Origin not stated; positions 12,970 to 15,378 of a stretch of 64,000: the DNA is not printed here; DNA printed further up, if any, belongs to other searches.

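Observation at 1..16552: Large integrated element with HUH Rep and membrane NTPase but no capsid, terminase or tail genes: inovirus-like prophage of unusual size and regulation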

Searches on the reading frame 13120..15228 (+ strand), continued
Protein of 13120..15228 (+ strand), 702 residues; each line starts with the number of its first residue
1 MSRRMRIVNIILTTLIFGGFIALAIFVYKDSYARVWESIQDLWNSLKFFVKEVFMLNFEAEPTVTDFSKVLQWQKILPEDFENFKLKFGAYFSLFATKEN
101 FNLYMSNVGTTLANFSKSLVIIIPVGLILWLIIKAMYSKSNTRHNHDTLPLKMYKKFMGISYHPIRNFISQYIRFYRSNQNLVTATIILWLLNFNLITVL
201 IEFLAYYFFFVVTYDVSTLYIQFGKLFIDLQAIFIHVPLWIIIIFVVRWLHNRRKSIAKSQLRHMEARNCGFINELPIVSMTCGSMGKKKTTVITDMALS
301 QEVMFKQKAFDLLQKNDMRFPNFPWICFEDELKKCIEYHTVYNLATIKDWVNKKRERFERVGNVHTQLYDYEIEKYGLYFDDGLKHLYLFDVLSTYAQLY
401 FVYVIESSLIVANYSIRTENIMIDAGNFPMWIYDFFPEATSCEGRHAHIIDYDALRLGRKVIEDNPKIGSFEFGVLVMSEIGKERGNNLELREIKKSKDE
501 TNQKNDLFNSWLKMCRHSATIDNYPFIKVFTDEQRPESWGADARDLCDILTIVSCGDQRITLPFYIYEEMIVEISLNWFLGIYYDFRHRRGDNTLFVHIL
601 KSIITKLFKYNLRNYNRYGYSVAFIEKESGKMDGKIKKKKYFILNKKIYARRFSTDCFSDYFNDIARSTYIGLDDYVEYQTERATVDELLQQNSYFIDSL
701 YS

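Call 58: predict_structure(alignment_id=A2)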
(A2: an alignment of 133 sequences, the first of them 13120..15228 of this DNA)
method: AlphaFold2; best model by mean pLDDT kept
length: 702 residues; sequences in the alignment: 133
mean_pLDDT: 93.7   pTM: 0.89
mean pLDDT of the five models: 93.7, 93.6, 93.5, 93.4, 91.1
residues with pLDDT >= 90: 596; 70-90: 101; 50-70: 5; < 50: 0
segments of 3 or more residues with pLDDT < 50: none
pLDDT, mean of each block of 10 residues (from residue 1): 91 97 94 95 96 93 89 69 82 88 93 95 93 87 94 95 94 94 95 96 97 91 90 89 92 96 98 98 95 98 98 98 97 96 96 96 91 96 97 98 96 95 94 90 89 94 92 96 90 91 94 95 98 95 95 97 96 96 93 94 96 97 98 97 96 88 94 95 92 88 85
secondary structure, 60 per line:
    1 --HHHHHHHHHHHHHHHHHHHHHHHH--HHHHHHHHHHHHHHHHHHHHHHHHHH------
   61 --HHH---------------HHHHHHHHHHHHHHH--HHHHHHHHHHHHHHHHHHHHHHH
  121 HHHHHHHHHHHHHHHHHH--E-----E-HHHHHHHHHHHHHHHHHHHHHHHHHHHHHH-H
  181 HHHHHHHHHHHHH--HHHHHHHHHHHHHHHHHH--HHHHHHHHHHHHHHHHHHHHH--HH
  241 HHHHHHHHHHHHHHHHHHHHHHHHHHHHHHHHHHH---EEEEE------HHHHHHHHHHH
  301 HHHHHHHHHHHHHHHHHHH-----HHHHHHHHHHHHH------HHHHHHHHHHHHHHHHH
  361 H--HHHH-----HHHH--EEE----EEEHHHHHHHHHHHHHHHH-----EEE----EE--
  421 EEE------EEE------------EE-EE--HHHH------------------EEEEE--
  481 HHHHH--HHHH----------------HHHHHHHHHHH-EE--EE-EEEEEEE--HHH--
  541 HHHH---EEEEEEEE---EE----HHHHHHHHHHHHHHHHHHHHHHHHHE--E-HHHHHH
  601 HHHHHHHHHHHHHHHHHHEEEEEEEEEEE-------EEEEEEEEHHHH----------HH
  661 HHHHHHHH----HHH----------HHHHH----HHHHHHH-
elements in order (helices of 4 or more, strands of 3 or more residues): H3-26 H29-54 H81-95 H98-138 H149-178 H180-193 H196-213 H216-236 H239-275 E279-283 H290-319 H325-337 H344-361 H364-367 H373-376 E379-381 E386-388 H389-404 E410-412 E421-423 E430-432 H452-455 E474-478 H481-485 H488-491 H508-518 E527-533 H541-544 E548-555 H565-589 H595-618 E619-629 E637-644 H645-648 H659-668 H686-690 H695-701

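Call 61: fold_search(model_id=the predicted structure, library=viral)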
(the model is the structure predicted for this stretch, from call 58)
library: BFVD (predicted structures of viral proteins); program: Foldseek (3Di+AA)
matches with E <= 10: 122; with E <= 0.001: 1
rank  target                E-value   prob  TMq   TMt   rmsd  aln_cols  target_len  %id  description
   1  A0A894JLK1            2.0e-04  1.00  0.23  0.53   9.0       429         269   10  (no name in the UniProt tables at hand)
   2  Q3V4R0                7.9e-02  0.77  0.12  0.25  16.8       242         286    9  Uncharacterized protein ORF286 [Acidianus two-tailed virus]
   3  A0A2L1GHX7            9.7e-02  0.54  0.10  0.24  18.7       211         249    9  (no name in the UniProt tables at hand)
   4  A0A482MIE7            3.0e-01  0.20  0.11  0.11  25.2       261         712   10  Uncharacterized protein [Nodularia phage vB_NspS-kac65v161]
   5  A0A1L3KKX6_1          5.2e-01  0.05  0.09  0.07  34.0       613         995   12  (no name in the UniProt tables at hand)
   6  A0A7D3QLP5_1          7.1e-01  0.08  0.13  0.08  27.7       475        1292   11  (no name in the UniProt tables at hand)
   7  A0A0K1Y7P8            7.8e-01  0.41  0.08  0.09   6.0        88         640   12  (no name in the UniProt tables at hand)
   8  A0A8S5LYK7            9.1e-01  0.14  0.11  0.21  18.5       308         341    8  Large terminase (Fragment) [Siphoviridae sp. ctXPH7]
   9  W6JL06                1.1e+00  0.15  0.09  0.25  16.0       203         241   13  DNA packaging protein OPG160 [Alphaentomopoxvirus acuprea]
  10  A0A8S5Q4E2            1.2e+00  0.33  0.07  0.33  11.2       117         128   10  Uncharacterized protein [Siphoviridae sp. ctLqe90]
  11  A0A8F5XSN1            1.2e+00  0.03  0.09  0.06  32.8       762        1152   10  RNA-helicase (Fragment) [Nora virus]
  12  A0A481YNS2            1.5e+00  0.07  0.05  0.10  17.1        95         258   16  Uncharacterized protein [Pithovirus LCDPAC02]
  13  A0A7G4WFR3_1          1.6e+00  0.02  0.08  0.06  30.4       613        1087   12  Replicase [Babaco cheravirus 1]
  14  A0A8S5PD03            1.8e+00  0.10  0.11  0.14  19.6       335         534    9  Terminase large subunit [Siphoviridae sp. ctc6d98]
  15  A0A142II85            1.8e+00  0.08  0.04  0.10  14.7        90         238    7  Uncharacterized protein [Enterobacteria phage SEGD1]
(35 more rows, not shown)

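Call 62: fold_search(model_id=the predicted structure, library=pdb)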
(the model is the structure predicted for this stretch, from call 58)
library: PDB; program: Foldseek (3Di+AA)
matches with E <= 10: 81; with E <= 0.001: 0
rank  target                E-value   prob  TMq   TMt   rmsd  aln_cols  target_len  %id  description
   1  8wof_B                7.3e-02  0.51  0.11  0.14  19.5       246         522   13  Cryo-EM structure of SIR2/HerA complex (released 2024-09-11)
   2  8wld_L                8.5e-02  0.51  0.11  0.11  21.5       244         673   11  Cryo-EM structure of SIR2/HerA antiphage complex (released 2024-09-11)
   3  8wof_D                1.7e-01  0.75  0.08  0.10   7.9       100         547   17  Cryo-EM structure of SIR2/HerA complex (released 2024-09-11)
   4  8woc_D                1.7e-01  0.75  0.08  0.10   7.9       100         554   17  Cryo-EM structure of SIR2/HerA complex (released 2024-09-11)
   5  8wod_O                2.0e-01  0.75  0.08  0.09   7.3        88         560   15  Cryo-EM structure of SIR2/HerA complex (released 2024-09-11)
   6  8wod_D                2.0e-01  0.72  0.08  0.11   7.8       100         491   17  Cryo-EM structure of SIR2/HerA complex (released 2024-09-11)
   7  7sq2_A                4.8e-01  0.07  0.09  0.15  19.3       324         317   10  Reprocessed and refined structure of Phospholipase C-beta and Gq signaling complex (released 2021-11-17)
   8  4kfs_B                5.1e-01  0.77  0.08  0.26   4.5        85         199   12  Structure of the genome packaging NTPase B204 from Sulfolobus turreted icosahedral virus 2 in complex with AMP (released 2013-05-22)
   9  8r64_B                5.4e-01  0.57  0.07  0.16   4.6        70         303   16  Cryo-EM structure of the FIGNL1 AAA hexamer bound to RAD51 (released 2024-09-04)
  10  4l15                  5.6e-01  0.54  0.09  0.18   7.6       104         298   17  Crystal structure of FIGL-1 AAA domain (released 2013-09-04)
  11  4d80_D                6.9e-01  0.51  0.09  0.20   5.8        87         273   11  Metallosphera sedula Vps4 crystal structure (released 2015-10-28)
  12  6ugd_F                7.7e-01  0.44  0.09  0.18   7.9       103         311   10  Katanin hexamer in the spiral conformation in complex with substrate (released 2019-10-09)
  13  5uie_B                7.7e-01  0.41  0.07  0.15   4.3        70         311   10  Vps4-Vta1 complex (released 2017-04-12)
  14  6msg_F                8.1e-01  0.25  0.07  0.11   5.6        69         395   12  Cryo-EM structures and dynamics of substrate-engaged human 26S proteasome (released 2018-11-21)
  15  7upt_B                8.1e-01  0.23  0.10  0.21  11.8       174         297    9  Human mitochondrial AAA protein ATAD1 (with a catalytic dead mutation) in complex with a peptide substrate (open confo (released 2022-06-15)
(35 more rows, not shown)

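Call 63: find_related_loci(query=A1, collection=viral_contigs, flank=10000)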
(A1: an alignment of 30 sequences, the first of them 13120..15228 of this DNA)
Query A1 (702 aa) in viral_contigs; peptide patterns used: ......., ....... (x = any residue, [..] = any of these).
66 stretches matched a pattern; 2 encode a relative of the query (tblastn E <= 1e-3); 2 distinct loci.
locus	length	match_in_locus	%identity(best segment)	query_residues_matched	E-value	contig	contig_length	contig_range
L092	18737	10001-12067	56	6-702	0e+0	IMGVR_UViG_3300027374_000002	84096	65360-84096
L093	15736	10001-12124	46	11-700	0e+0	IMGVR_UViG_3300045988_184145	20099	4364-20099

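Call 70: search_solved_structures(query=A2, max_evalue=1)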
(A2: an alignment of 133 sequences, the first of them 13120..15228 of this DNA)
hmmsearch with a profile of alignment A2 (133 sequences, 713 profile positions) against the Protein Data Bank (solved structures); distinct sequences matched with E-value up to 1: 1.
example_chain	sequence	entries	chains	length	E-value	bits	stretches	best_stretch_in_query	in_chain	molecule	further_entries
8ap6_E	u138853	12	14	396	0.012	17.3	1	318-396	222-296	ATPTB1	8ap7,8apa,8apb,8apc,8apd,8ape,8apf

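Call 93: search_protein_families(library=phrogs, alignment_id=A3, max_evalue=1)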
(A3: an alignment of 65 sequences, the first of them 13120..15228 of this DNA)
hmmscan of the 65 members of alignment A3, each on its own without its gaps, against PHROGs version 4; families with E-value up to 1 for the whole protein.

A. member 1, window:13120-15228:+ (702 aa): 0 families

B. families by the number of members that match (of 65 scanned): 53 families (the first 25 are shown)
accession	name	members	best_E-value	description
phrog_5482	-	3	0.0029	-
phrog_7485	-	2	0.07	-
phrog_36631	-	2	0.14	-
phrog_22021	-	1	2e-05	-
phrog_32487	-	1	0.016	-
phrog_11211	-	1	0.016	-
phrog_36060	-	1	0.017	-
phrog_22567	-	1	0.02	-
phrog_18517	-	1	0.021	-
phrog_11027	-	1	0.022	-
phrog_36724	-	1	0.033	-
phrog_31138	-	1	0.036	-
phrog_35120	-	1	0.043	-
phrog_14322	-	1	0.046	-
phrog_124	-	1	0.052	Sak4-like ssDNA annealing protein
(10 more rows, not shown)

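Call 96: search_dna_similar(query=window:13120-15228:+, collection=plasmids, mode=protein, max_evalue=0.001)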
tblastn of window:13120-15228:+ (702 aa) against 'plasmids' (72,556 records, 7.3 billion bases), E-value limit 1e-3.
No match.

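Call 100: search_protein_families(library=padloc, max_evalue=0.001, proteins=[window:13120-15228:+])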
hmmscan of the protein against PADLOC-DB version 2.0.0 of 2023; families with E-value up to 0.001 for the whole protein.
window:13120-15228:+ (702 aa): 0 families

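Call 128: search_protein_families(library=padloc, max_evalue=0.00001, proteins=[L004:23793-25508:+, L004:25510-26397:+, L004:26390-29998:+, L004:29995-31143:+, L004:31156-33294:+, L004:33460-35469:+, L004:35471-36028:+, L004:36071-36979:+])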
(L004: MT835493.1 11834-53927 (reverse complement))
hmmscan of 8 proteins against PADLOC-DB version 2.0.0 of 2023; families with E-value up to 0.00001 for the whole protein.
L004:23793-25508:+ (571 aa): 7 families
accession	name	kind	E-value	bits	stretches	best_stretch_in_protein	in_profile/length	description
PDLC02510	BrxP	-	8.5e-83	276.9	1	61-565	23-511/779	BrxP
PDLC02782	SspD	-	7.5e-17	59.9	1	175-298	2-125/277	SspD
PDLC02662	DndC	-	1.3e-13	48.8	1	166-334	20-213/481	DndC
PDLC02661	DndC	-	3.2e-11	40.9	1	166-332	16-207/468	DndC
PDLC02659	DndC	-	8.5e-08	29.3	1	167-326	23-201/586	DndC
PDLC02660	DndC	-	8.5e-08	29.3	1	167-326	23-201/586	DndC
PDLC03333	MTase_II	-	2.3e-06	24.5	1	172-372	42-259/544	Type II methyltransferase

L004:25510-26397:+ (295 aa): 10 families
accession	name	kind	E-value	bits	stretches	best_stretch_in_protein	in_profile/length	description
PDLC02769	SspB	-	1.8e-56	189.6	1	5-272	5-280/282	SspB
PDLC02768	SspB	-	1.9e-54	183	1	5-280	5-290/295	SspB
PDLC02762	SspB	-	4.6e-46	155.5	1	1-275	1-282/293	SspB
PDLC02766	SspB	-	1.4e-43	147.3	1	5-266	5-277/285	SspB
PDLC02760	SspB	-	4.1e-34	116.4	1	4-254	5-252/269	SspB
PDLC02764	SspB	-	4.8e-31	106.1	1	5-266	3-265/276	SspB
PDLC02765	SspB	-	3e-19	68.2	1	4-271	5-285/292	SspB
PDLC02763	SspB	-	5e-19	67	1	4-278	8-271/279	SspB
PDLC02761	SspB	-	5.6e-12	43.6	1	78-254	108-301/340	SspB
PDLC02767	SspB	-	1.3e-11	42.7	1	4-167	9-175/295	SspB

L004:26390-29998:+ (1202 aa): 15 families
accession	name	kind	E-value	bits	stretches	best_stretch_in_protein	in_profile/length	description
PDLC02779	SspC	-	1.1e-124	415.5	2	214-1128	153-1050/1054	SspC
PDLC02781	SspC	-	2.1e-103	345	2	229-1159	161-1087/1104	SspC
PDLC02775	SspC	-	7.5e-97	323.2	2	217-1126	166-1056/1064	SspC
PDLC02780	SspC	-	1.4e-88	296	2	224-1131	150-1025/1045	SspC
PDLC02778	SspC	-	8.6e-82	273.3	2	221-1070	146-992/1053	SspC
PDLC02776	SspC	-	9.4e-63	210.3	1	239-1137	120-996/1039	SspC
PDLC02774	SspC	-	2.8e-57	192.2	1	220-1131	134-1028/1065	SspC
PDLC02777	SspC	-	1.6e-49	166.9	2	224-967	154-892/1097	SspC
PDLC02770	SspC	-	9.5e-49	164.3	1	217-1131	142-1039/1047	SspC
PDLC02478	BrxC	-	5.3e-45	151.5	2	215-889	160-834/1108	BrxC-PglY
PDLC02773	SspC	-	2.6e-40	136.3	1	226-876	137-768/1011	SspC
PDLC02772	SspC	-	5.7e-30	102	1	229-876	167-823/1123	SspC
PDLC02771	SspC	-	3.9e-22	76.3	2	228-422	165-379/828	SspC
PDLC02475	BrxC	-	6.9e-11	38.6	1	235-442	241-435/937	BrxC-PglY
PDLC02480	BrxC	-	2.8e-09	32.9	1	33-413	33-401/1389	BrxC-PglY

L004:29995-31143:+ (382 aa): 2 families
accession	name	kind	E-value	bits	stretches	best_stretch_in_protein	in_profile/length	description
PDLC02759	SspA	-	1.9e-38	130.8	1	5-342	1-325/374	SspA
PDLC02657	DndA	-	3e-36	123.5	1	5-340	2-325/372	DndA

L004:31156-33294:+ (712 aa): 14 families
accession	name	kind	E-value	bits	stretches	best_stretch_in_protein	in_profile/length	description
PDLC02704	PbeA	-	1.1e-242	805.4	1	3-689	1-680/682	PbeA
PDLC02707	PbeA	-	1.3e-239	795.3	1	2-689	1-667/672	PbeA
PDLC02706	PbeA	-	1.1e-131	438.7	2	245-701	263-722/722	PbeA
PDLC02703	PbeA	-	4e-101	337.5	1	3-472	1-463/626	PbeA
PDLC02705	PbeA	-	2.6e-70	235.4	1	12-687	10-674/691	PbeA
PDLC02193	PLD_Helicase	-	4.4e-19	66.1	1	21-319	15-294/905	-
PDLC03597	REase_MTase_IIG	-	3.9e-10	35.9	1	589-653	551-615/1646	Type IIG restriction enzyme-methyltransferase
PDLC03051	REase_MTase_I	-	5.5e-10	35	0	589-649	556-616/1591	Type I restriction enzyme-methyltransferase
PDLC03049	REase_I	-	1.6e-08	31.1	1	259-646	179-539/807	Type I restriction enzyme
PDLC03659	mREase_IV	-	1.2e-07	28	1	561-671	482-587/945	Type IV methyl-directed restriction enzyme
PDLC03658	mREase_IV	-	2.1e-06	23.7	1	562-647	475-559/953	Type IV methyl-directed restriction enzyme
PDLC03960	SngC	-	2.4e-06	24.6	0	252-319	25-93/720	-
PDLC01763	Cas3b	-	4e-06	23.8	1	255-320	249-315/762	-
PDLC04986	PDC-S28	-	6.1e-06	22.8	1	245-329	25-111/831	-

L004:33460-35469:+ (669 aa): 40 families (the best 25 are shown)
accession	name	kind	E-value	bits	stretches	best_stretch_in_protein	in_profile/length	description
PDLC02741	PbeC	-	9.3e-91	303.2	1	1-655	1-640/644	PbeC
PDLC02714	PbeC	-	5.2e-84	281.3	1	1-655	1-647/651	PbeC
PDLC02739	PbeC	-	2.2e-70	236.1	1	1-633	1-623/644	PbeC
PDLC02753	PbeC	-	1.4e-64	216.6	1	1-653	1-644/648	PbeC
PDLC02750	PbeC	-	1.2e-58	197.2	1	1-634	1-609/629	PbeC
PDLC02722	PbeC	-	1e-54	184.3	1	1-638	1-615/643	PbeC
PDLC02730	PbeC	-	3.2e-52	176.1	1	1-638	1-634/651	PbeC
PDLC02715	PbeC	-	3.2e-37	126.5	1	1-630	1-617/619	PbeC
PDLC02729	PbeC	-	1.3e-36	124.3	1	1-657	1-655/668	PbeC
PDLC02723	PbeC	-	1.4e-33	114.3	1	4-550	4-548/618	PbeC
PDLC02756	PbeC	-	6.8e-32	109.3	1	1-533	1-526/643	PbeC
PDLC02668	DndD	-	2.6e-30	104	1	1-529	1-523/659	DndD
PDLC02726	PbeC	-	1.3e-29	101.1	1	3-639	3-607/637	PbeC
PDLC02740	PbeC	-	1e-25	88.7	1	1-528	1-504/648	PbeC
PDLC02732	PbeC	-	8.9e-25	85.3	1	3-502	3-493/625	PbeC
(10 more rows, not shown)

L004:35471-36028:+ (185 aa): 0 families

L004:36071-36979:+ (302 aa): 0 families
